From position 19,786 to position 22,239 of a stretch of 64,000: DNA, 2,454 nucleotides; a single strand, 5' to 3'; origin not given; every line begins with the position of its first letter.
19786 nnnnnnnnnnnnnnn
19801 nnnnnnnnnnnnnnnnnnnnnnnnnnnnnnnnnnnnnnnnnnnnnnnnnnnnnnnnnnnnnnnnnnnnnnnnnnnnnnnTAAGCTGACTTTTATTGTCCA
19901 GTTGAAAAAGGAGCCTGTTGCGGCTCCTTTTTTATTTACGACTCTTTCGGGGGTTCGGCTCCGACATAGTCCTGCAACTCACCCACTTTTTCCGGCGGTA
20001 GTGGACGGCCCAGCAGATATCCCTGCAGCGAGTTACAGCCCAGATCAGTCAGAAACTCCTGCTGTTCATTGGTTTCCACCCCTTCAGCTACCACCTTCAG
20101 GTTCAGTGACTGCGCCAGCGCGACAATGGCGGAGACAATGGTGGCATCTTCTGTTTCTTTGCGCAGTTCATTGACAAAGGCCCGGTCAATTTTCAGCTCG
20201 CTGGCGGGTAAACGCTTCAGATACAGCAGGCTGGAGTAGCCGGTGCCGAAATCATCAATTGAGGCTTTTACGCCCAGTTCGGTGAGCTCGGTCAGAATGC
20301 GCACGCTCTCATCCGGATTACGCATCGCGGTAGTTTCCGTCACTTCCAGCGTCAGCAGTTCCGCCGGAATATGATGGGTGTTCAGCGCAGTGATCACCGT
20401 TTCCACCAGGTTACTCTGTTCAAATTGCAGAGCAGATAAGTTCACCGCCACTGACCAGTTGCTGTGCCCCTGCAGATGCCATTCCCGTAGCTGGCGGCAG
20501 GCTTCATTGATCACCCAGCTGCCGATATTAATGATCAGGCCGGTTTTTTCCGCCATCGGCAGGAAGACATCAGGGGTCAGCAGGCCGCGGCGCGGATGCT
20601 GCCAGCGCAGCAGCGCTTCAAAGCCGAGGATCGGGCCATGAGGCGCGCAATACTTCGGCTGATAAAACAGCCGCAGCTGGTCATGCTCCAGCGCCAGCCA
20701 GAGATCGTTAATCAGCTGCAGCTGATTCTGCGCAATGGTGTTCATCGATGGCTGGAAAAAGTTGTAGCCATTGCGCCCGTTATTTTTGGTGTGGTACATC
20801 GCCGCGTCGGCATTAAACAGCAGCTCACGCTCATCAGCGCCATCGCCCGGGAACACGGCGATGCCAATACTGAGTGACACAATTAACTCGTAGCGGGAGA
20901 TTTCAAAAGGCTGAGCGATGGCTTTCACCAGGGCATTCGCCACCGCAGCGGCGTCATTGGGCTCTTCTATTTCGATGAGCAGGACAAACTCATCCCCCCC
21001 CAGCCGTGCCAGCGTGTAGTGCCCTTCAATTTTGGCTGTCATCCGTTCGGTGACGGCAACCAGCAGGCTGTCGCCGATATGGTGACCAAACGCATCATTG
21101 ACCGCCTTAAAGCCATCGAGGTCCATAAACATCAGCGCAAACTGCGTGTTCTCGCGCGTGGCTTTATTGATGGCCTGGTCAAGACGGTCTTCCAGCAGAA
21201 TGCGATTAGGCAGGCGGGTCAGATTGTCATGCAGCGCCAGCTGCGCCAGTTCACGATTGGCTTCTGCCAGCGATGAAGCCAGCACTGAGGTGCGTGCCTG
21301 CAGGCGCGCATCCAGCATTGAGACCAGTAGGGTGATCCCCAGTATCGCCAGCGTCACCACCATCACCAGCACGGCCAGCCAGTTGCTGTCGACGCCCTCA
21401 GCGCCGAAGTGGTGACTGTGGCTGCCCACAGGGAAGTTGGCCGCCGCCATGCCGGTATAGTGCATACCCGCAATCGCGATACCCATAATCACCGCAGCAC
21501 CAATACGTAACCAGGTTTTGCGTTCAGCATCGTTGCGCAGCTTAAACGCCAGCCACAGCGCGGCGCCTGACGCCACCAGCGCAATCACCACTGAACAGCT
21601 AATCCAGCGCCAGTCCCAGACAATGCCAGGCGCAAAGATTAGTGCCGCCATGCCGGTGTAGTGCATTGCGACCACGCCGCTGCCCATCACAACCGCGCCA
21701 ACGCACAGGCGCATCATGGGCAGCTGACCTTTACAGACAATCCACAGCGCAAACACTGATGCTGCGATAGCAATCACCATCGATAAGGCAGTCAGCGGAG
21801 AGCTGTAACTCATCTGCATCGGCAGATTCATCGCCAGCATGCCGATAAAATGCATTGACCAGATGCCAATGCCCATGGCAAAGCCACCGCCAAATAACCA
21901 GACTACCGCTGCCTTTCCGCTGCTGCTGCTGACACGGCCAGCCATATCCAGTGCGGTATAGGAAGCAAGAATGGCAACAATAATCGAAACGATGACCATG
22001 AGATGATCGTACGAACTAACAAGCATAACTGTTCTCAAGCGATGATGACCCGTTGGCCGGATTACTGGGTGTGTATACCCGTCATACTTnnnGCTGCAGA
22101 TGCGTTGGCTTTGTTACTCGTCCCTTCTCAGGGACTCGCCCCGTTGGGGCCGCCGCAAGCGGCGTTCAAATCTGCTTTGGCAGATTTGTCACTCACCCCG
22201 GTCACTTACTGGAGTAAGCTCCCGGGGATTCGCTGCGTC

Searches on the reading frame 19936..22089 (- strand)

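Call 59: search_protein_families(library=pfam, proteins=[window:19936-22089:-], max_evalue=0.00001)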
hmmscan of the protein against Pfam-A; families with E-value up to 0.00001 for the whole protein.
window:19936-22089:- (717 aa): 3 families
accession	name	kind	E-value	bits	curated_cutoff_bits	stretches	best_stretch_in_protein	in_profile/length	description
PF00563.25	EAL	-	3.2e-73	246.4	31.3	1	462-696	3-236/236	EAL domain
PF03707.21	MHYT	-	1.9e-45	153.1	21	3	73-130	1-58/59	Bacterial signalling protein N terminal repeat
PF00990.26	GGDEF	-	1.5e-43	148.8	23.8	1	285-440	1-160/161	Diguanylate cyclase, GGDEF domain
